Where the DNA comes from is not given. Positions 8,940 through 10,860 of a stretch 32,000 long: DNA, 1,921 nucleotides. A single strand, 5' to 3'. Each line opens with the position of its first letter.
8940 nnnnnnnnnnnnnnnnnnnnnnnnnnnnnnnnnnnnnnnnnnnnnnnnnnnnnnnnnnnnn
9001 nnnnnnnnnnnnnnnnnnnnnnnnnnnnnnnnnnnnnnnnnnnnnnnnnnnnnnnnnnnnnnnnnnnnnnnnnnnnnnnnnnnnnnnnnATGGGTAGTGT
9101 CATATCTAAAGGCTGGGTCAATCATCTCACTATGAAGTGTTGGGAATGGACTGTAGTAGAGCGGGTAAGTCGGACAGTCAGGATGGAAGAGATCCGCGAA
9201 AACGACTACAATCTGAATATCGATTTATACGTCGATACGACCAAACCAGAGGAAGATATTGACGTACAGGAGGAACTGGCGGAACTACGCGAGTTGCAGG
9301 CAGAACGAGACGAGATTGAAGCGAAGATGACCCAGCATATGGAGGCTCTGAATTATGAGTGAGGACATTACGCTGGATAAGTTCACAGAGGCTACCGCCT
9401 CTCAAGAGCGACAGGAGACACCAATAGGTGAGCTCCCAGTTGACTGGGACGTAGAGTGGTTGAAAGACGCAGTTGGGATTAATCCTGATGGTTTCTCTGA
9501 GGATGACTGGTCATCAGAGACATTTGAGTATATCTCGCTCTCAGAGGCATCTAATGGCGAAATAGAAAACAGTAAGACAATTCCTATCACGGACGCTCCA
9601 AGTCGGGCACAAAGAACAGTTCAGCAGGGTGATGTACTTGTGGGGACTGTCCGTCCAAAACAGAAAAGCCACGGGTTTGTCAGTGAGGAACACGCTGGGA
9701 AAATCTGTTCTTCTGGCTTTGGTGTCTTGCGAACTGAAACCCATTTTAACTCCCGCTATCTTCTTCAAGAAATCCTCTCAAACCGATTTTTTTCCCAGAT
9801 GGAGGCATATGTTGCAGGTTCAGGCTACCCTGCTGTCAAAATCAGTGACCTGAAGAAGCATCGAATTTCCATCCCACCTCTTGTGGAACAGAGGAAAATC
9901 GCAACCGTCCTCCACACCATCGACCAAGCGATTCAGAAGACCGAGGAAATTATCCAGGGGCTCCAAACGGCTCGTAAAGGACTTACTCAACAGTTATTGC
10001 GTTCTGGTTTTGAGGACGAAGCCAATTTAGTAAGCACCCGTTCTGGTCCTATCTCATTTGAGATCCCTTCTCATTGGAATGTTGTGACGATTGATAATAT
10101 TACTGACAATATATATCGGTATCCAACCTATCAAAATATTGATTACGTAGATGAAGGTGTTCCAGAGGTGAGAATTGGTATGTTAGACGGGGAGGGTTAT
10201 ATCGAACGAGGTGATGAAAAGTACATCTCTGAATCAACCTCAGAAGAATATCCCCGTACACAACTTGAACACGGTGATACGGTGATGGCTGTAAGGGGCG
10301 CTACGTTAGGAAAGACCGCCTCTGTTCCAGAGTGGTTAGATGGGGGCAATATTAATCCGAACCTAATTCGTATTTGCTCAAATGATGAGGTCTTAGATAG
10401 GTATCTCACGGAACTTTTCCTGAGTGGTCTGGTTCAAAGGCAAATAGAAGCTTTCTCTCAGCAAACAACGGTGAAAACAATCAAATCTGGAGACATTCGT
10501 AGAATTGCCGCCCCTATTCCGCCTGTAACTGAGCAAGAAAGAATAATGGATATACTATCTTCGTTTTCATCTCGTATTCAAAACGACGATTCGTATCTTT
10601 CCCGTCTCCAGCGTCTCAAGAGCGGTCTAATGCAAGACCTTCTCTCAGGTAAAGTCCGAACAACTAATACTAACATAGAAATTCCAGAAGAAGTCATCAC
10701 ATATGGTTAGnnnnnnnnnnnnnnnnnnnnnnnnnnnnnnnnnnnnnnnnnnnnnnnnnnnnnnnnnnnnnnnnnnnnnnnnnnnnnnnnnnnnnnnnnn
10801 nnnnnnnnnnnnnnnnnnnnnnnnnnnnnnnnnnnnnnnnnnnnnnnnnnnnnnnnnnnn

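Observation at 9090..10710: Second hsdS gene preceded by the last ~70 codons of a different hsdM: footprint of a swapped-in specificity cassette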

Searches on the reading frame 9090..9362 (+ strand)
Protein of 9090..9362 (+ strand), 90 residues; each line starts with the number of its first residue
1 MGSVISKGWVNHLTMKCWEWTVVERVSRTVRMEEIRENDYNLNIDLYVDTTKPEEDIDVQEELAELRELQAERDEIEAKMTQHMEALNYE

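Call 10: search_protein_families(library=pfam, proteins=[window:9090-9362:+], max_evalue=0.01)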
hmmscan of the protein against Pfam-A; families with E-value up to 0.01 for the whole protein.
window:9090-9362:+ (90 aa): 1 family
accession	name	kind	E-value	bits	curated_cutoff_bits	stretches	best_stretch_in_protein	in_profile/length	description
PF02384.22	N6_Mtase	-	1.3e-05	25.2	20.4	1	19-55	274-310/311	N-6 DNA Methylase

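Call 32: find_homologous_proteins(query=window:9090-9362:+, max_evalue=0.00001)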
Query window:9090-9362:+ (90 aa): 61 proteins with E <= 0.00001 among 61 candidates.
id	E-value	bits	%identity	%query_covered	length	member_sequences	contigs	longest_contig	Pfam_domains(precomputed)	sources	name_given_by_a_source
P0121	3.4e-31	125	73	96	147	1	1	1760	PF02384.23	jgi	jgi:type I restriction enzyme M protein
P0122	5.1e-31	124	72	98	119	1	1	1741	PF02384.23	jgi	jgi:type I restriction enzyme M protein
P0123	1.4e-30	123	71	97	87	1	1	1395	PF02384.23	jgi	jgi:type I restriction enzyme M protein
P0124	1.5e-30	123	73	96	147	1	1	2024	PF02384.23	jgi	jgi:type I restriction enzyme M protein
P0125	1.8e-30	122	72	96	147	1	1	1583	PF02384.23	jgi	jgi:type I restriction enzyme M protein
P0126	4.4e-30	121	72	96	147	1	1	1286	PF02384.23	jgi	jgi:type I restriction enzyme M protein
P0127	5.0e-30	121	71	96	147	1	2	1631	PF02384.23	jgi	jgi:type I restriction enzyme M protein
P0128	1.3e-29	120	71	97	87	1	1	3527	PF02384.23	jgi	jgi:type I restriction enzyme M protein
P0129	1.4e-29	119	69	97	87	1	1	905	PF02384.23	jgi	jgi:type I restriction enzyme M protein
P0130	2.2e-29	119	71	96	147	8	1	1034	PF02384.23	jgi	jgi:type I restriction enzyme M protein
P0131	2.7e-29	119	68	98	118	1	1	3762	PF02384.23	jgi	-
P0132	5.0e-29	118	70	96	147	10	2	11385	PF02384.23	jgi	jgi:Type I restriction-modification system methyltransferase subunit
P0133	8.9e-29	117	71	96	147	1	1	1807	PF02384.23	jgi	jgi:type I restriction enzyme M protein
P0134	1.1e-28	117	69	98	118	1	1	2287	PF02384.23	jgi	-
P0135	1.2e-28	117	69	98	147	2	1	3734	PF02384.23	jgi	jgi:type I restriction enzyme M protein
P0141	5.6e-28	114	86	79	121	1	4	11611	-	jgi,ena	-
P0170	2.8e-22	96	75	72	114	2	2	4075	-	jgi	jgi:type I restriction-modification system DNA methylase subunit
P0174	2.2e-20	90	79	68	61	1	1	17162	-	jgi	-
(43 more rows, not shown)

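Call 34: find_encoding_contigs(protein=P0141, flank=10000, max_places=10)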
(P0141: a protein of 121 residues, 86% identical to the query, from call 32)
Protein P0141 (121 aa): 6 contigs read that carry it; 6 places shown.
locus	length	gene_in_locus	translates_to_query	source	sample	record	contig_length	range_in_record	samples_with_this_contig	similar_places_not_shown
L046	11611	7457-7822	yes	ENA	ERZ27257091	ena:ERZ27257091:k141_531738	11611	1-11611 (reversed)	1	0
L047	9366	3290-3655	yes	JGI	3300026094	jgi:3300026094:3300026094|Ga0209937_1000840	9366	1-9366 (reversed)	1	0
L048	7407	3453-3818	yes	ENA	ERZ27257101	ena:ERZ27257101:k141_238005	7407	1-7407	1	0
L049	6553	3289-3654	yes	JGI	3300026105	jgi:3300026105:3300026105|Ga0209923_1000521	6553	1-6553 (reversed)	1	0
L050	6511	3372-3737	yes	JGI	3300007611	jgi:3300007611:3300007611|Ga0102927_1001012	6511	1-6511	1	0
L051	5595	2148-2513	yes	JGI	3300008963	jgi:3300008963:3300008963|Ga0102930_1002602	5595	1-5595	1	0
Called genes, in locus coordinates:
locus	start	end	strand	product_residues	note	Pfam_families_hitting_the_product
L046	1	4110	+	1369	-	?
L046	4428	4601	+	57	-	-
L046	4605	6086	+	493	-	PF12161:HsdM_N, PF02384:N6_Mtase, PF01170:UPF0020 (weak)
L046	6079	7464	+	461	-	PF01420:Methylase_S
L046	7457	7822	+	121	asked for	-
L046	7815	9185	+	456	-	PF01420:Methylase_S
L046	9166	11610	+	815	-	?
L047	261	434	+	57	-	-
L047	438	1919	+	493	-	PF12161:HsdM_N, PF02384:N6_Mtase, PF01170:UPF0020 (weak)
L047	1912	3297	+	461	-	PF01420:Methylase_S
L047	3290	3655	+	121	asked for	-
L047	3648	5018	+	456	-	PF01420:Methylase_S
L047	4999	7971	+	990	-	PF04313:HSDR_N, PF00270:DEAD, PF04851:ResIII, PF18766:SWI2_SNF2, PF22679:T1R_D3-like, PF11867:T1RH-like_C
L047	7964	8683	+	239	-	PF01863:YgjP-like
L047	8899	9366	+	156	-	?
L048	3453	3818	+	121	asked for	-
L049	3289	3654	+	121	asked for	-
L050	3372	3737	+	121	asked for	-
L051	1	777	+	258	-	PF02384:N6_Mtase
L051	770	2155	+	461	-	PF01420:Methylase_S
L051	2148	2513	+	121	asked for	-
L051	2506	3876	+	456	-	PF01420:Methylase_S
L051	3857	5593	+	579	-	?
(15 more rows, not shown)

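Call 35: find_encoding_contigs(protein=P0170, flank=10000, max_places=10)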
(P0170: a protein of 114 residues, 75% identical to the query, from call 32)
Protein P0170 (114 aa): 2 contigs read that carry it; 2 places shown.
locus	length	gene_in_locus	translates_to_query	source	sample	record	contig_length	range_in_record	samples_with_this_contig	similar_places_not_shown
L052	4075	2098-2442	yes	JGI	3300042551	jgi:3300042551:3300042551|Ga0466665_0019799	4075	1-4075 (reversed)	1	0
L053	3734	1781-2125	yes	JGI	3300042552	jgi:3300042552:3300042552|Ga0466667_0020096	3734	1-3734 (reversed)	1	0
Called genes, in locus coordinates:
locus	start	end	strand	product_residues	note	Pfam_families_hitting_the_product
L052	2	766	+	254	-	?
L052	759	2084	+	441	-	PF01420:Methylase_S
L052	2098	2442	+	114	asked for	-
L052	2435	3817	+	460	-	PF01420:Methylase_S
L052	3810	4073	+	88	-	?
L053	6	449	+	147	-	PF02384:N6_Mtase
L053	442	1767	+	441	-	PF01420:Methylase_S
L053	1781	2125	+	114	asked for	-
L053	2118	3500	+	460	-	PF01420:Methylase_S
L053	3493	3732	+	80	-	?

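Call 44: find_homologous_proteins(query=P0141, max_evalue=0.00001)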
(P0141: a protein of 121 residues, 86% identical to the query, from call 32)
Query P0141 (121 aa): 76 proteins with E <= 0.00001 among 91 candidates.
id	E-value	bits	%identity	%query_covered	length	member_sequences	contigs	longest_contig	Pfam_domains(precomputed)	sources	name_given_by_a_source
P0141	1.2e-75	269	100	100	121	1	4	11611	-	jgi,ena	-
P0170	4.6e-48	180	75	94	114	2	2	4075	-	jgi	jgi:type I restriction-modification system DNA methylase subunit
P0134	5.0e-30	122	89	59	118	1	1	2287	PF02384.23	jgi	-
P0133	1.5e-29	121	89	59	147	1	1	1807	PF02384.23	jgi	jgi:type I restriction enzyme M protein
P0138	7.1e-29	118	86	59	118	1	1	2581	PF02384.23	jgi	jgi:type I restriction enzyme M protein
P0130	2.4e-28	117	77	69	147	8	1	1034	PF02384.23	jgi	jgi:type I restriction enzyme M protein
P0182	3.0e-28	116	86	59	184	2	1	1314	PF02384.23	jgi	jgi:type I restriction enzyme M protein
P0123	5.5e-28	115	85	59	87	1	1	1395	PF02384.23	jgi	jgi:type I restriction enzyme M protein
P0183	6.8e-28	115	87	59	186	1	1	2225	PF02384.23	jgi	jgi:type I restriction enzyme M protein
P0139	9.4e-28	115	87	59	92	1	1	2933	PF02384.23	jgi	-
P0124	1.6e-27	114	86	59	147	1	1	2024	PF02384.23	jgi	jgi:type I restriction enzyme M protein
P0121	2.6e-27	113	86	59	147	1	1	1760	PF02384.23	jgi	jgi:type I restriction enzyme M protein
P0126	3.9e-27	113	86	59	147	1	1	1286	PF02384.23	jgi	jgi:type I restriction enzyme M protein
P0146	4.2e-27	113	86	59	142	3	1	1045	PF02384.23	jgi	jgi:type I restriction enzyme M protein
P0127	4.8e-27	112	85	59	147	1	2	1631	PF02384.23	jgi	jgi:type I restriction enzyme M protein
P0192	3.6e-24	103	66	71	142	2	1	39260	PF02384.23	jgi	-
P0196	5.4e-23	99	67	69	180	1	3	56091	PF02384.23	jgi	jgi:type I restriction enzyme M protein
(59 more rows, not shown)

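Call 45: find_encoding_contigs(protein=P0196, flank=6000, max_places=3)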
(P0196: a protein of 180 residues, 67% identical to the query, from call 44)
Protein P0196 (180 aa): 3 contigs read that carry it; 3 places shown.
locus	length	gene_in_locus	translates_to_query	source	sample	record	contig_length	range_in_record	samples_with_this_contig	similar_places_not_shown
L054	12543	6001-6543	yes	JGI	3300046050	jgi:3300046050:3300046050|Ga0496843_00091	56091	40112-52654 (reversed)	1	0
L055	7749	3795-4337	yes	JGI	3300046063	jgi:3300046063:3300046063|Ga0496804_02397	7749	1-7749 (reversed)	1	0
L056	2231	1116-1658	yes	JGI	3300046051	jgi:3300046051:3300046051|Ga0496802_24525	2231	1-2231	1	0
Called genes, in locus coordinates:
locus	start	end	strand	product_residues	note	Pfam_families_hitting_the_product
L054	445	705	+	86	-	-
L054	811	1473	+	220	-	-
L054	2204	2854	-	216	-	PF00072:Response_reg, PF08281:Sigma70_r4_2 (weak), PF00196:GerE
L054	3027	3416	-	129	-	-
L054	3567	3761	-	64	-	-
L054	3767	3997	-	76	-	-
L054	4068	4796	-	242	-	-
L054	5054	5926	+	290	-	PF12161:HsdM_N, PF01170:UPF0020 (faint), PF02384:N6_Mtase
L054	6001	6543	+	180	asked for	PF02384:N6_Mtase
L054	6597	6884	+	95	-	-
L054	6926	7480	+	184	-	-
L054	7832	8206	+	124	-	PF00589:Phage_integrase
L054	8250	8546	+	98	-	-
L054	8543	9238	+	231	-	PF14088:DUF4268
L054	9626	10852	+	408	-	-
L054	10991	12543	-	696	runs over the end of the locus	-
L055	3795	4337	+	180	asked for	PF02384:N6_Mtase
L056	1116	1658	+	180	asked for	PF02384:N6_Mtase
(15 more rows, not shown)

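Call 46: find_encoding_contigs(protein=P0192, flank=6000, max_places=3)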
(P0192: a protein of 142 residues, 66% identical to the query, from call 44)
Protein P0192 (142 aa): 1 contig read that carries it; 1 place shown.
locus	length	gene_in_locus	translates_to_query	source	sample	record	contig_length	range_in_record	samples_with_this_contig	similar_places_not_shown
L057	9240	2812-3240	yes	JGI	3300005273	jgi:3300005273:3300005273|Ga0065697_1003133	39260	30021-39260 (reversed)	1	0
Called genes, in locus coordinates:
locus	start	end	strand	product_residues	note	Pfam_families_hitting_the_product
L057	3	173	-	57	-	?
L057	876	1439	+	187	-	-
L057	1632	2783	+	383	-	PF12161:HsdM_N, PF02384:N6_Mtase, PF01170:UPF0020 (weak)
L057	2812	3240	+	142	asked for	PF02384:N6_Mtase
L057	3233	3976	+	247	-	PF01420:Methylase_S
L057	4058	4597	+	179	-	PF01420:Methylase_S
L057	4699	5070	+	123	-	PF04313:HSDR_N (weak)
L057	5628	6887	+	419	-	PF04851:ResIII, PF18766:SWI2_SNF2, PF22679:T1R_D3-like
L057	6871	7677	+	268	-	PF11867:T1RH-like_C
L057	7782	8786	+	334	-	PF13191:AAA_16 (weak), PF13401:AAA_22 (weak), PF22703:Cdc6_lid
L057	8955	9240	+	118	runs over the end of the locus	PF24218:DUF7437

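Call 47: find_encoding_contigs(protein=P0174, flank=6000, max_places=3)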
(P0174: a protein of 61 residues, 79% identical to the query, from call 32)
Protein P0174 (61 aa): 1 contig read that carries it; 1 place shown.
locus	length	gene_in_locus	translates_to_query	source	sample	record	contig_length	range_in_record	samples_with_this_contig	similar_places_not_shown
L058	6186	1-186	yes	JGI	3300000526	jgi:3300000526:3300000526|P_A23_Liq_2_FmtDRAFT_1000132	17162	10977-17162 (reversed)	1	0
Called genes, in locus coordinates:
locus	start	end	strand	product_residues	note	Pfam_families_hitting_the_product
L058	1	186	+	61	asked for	?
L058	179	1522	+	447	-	PF01420:Methylase_S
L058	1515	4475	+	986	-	PF04313:HSDR_N, PF00270:DEAD (weak), PF04851:ResIII, PF18766:SWI2_SNF2, PF22679:T1R_D3-like, PF11867:T1RH-like_C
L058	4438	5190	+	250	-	PF01863:YgjP-like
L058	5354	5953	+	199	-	-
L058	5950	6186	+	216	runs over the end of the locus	-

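Call 50: search_protein_representatives(protein=P0141)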
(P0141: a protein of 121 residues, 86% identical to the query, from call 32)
Query: 121 residues. Proteins with E-value up to 0.001 (for the whole library): 602; up to 1e-10: 32; up to 1e-30: 1. The best 150 are listed.
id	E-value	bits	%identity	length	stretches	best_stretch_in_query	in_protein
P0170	1.5e-48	180.3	75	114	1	8-121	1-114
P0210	4.1e-28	114.2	78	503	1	39-121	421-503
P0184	1.8e-27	112.2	81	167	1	49-121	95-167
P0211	7.5e-24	100.5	66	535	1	36-121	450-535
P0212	1.0e-17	80.7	69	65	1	58-121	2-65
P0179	1.1e-17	80.6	76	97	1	54-112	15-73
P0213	2.9e-17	79.2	63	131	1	54-121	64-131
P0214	3.1e-17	79.1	66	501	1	54-121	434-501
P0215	8.6e-17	77.7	56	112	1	50-121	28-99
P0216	7.6e-16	74.6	53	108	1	49-121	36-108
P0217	1.5e-15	73.7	62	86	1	3-57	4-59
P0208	3.5e-15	72.5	53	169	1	39-121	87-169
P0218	4.2e-15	72.2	50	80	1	51-120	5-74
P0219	2.1e-14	70.0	55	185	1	50-120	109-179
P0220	2.4e-14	69.8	57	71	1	55-121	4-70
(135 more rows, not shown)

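Call 69: find_encoding_contigs(protein=P0363, flank=10000, max_places=4)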
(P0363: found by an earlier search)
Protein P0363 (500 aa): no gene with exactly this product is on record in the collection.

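Call 71: find_encoding_contigs(protein=P0366, flank=10000, max_places=3)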
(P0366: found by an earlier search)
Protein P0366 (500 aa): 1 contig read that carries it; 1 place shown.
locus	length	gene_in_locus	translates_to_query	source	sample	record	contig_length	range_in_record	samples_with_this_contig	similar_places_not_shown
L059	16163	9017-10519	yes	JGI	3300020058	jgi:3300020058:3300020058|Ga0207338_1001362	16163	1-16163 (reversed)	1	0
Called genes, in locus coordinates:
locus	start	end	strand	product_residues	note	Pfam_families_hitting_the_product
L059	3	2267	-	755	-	?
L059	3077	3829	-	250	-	-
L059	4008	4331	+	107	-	PF01402:RHH_1, PF12441:CopG_antitoxin (faint), PF19891:DUF6364 (weak)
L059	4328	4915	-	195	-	PF00589:Phage_integrase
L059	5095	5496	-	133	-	-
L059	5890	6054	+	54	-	-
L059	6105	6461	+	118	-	-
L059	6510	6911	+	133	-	-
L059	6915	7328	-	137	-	-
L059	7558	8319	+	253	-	PF23859:DpdA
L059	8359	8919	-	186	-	PF00352:TBP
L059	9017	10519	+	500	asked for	PF12161:HsdM_N, PF02384:N6_Mtase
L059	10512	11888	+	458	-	PF01420:Methylase_S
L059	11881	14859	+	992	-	PF04313:HSDR_N, PF00270:DEAD (weak), PF04851:ResIII, PF18766:SWI2_SNF2, PF22679:T1R_D3-like, PF11867:T1RH-like_C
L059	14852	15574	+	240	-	PF01863:YgjP-like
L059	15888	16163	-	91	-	?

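Call 72: find_encoding_contigs(protein=P0361, flank=10000, max_places=3)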
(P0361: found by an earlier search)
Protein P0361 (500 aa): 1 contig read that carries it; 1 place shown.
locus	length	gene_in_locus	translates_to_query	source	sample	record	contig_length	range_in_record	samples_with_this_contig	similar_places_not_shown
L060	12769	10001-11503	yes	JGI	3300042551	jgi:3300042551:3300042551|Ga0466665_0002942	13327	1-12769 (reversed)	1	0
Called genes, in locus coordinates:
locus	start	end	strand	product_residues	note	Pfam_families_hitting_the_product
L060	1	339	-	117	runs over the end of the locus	-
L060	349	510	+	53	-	-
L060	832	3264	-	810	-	PF08706:D5_N, PF19263:DUF5906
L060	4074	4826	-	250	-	-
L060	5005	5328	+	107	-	PF01402:RHH_1, PF12441:CopG_antitoxin (faint), PF19891:DUF6364 (weak)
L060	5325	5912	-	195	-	PF00589:Phage_integrase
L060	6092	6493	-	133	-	-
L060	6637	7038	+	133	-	-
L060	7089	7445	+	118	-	-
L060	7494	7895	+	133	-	-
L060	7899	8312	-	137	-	-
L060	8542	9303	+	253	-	PF23859:DpdA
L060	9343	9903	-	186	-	PF00352:TBP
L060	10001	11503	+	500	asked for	PF12161:HsdM_N, PF02384:N6_Mtase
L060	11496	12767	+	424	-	?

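Call 73: find_encoding_contigs(protein=P0367, flank=10000, max_places=3)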
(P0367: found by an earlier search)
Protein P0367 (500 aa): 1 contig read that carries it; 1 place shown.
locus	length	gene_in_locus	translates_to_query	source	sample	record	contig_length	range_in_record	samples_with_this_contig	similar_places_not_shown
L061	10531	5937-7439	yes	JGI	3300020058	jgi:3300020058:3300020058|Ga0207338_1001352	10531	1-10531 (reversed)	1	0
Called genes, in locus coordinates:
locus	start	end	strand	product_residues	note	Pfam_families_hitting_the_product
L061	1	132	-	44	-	?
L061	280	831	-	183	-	-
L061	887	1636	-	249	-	-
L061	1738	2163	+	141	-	-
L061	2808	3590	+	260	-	-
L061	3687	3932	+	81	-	-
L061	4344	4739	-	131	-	-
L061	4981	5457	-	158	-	PF14470:bPH_3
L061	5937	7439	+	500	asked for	PF12161:HsdM_N, PF02384:N6_Mtase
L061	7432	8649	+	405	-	PF01420:Methylase_S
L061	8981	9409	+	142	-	-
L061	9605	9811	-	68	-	-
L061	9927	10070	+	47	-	-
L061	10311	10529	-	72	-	?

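Call 81: predict_structure(alignment_id=A1)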
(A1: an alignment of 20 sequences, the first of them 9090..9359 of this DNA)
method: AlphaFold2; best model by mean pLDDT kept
length: 90 residues; sequences in the alignment: 20
mean_pLDDT: 64.0   pTM: 0.31
mean pLDDT of the five models: 64.0, 63.4, 62.3, 62.2, 59.4
residues with pLDDT >= 90: 16; 70-90: 16; 50-70: 27; < 50: 31
segments of 3 or more residues with pLDDT < 50: 1-9, 11-27, 40-42
pLDDT, mean of each block of 10 residues (from residue 1): 44 46 48 53 53 73 90 92 76
secondary structure, 60 per line:
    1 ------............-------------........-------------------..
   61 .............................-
elements in order: H7-18 H32-39 H59-89

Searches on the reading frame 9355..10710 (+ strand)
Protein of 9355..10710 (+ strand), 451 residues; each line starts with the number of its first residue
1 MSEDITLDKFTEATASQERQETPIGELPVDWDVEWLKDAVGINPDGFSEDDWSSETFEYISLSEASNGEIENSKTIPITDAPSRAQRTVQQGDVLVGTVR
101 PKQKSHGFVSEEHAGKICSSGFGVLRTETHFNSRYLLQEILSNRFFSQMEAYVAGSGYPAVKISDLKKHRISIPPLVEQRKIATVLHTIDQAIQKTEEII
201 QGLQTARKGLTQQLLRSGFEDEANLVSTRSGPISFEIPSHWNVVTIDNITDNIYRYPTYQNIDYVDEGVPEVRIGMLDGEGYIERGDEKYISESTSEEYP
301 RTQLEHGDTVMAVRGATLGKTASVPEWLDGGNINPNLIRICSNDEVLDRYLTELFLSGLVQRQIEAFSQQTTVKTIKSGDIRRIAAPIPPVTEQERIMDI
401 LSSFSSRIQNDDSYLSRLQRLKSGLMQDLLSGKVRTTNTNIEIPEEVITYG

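Call 10: search_protein_families(library=pfam, proteins=[window:9355-10710:+], max_evalue=0.01)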
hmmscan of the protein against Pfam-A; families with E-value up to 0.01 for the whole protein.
window:9355-10710:+ (451 aa): 1 family
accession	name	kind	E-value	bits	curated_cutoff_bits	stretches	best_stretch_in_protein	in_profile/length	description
PF01420.25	Methylase_S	-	3.6e-23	83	22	2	28-203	1-166/168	Type I restriction modification DNA specificity domain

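Call 17: find_encoding_contigs(protein=window:9355-10710:+, flank=10000, max_places=10)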
Protein window:9355-10710:+ (451 aa): no gene with exactly this product is on record in the collection.

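Call 21: find_homologous_proteins(query=window:9355-10710:+, max_evalue=1e-10)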
Query window:9355-10710:+ (451 aa): 760 proteins with E <= 1e-10 among 7517 candidates; the best 120 are listed.
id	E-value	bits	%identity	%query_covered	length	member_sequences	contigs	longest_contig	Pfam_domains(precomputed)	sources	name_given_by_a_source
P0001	2.6e-297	1004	100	100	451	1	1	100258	PF01420.26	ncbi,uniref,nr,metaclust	ncbi:restriction endonuclease subunit S [Haloquadratum walsbyi]|uniref:Type I site-specific deoxyrib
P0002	8.9e-138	478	54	100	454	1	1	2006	PF01420.26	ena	-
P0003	1.2e-136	474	53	100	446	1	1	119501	PF01420.26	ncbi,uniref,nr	ncbi:hypothetical protein DJ79_08850 [Halorubrum ezzemoulense]|uniref:Type I restriction modificatio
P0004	2.6e-134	467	52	100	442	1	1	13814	PF01420.26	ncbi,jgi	-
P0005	2.0e-131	457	52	100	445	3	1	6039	PF01420.26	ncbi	-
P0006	2.8e-129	450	49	100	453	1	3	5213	PF01420.26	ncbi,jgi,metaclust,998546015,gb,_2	metaclust:\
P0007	3.3e-129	450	52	100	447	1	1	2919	PF01420.26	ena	-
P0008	3.4e-129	450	51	100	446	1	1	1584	PF01420.26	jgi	-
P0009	6.4e-129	449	53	100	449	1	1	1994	PF01420.26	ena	-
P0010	1.1e-128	448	50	95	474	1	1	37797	PF01420.26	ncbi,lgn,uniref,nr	ncbi:type I restriction enzyme S subunit [Salinibacter ruber]|uniref:restriction endonuclease subuni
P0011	1.1e-126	442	49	100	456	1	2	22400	PF01420.26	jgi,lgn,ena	-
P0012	1.1e-126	442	53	100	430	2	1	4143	PF01420.26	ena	-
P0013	3.6e-125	437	50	100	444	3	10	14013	PF01420.26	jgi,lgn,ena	jgi:type I restriction enzyme S subunit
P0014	4.9e-125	436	50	100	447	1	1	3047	PF01420.26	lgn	-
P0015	5.3e-125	436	49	100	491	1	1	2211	PF01420.26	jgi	-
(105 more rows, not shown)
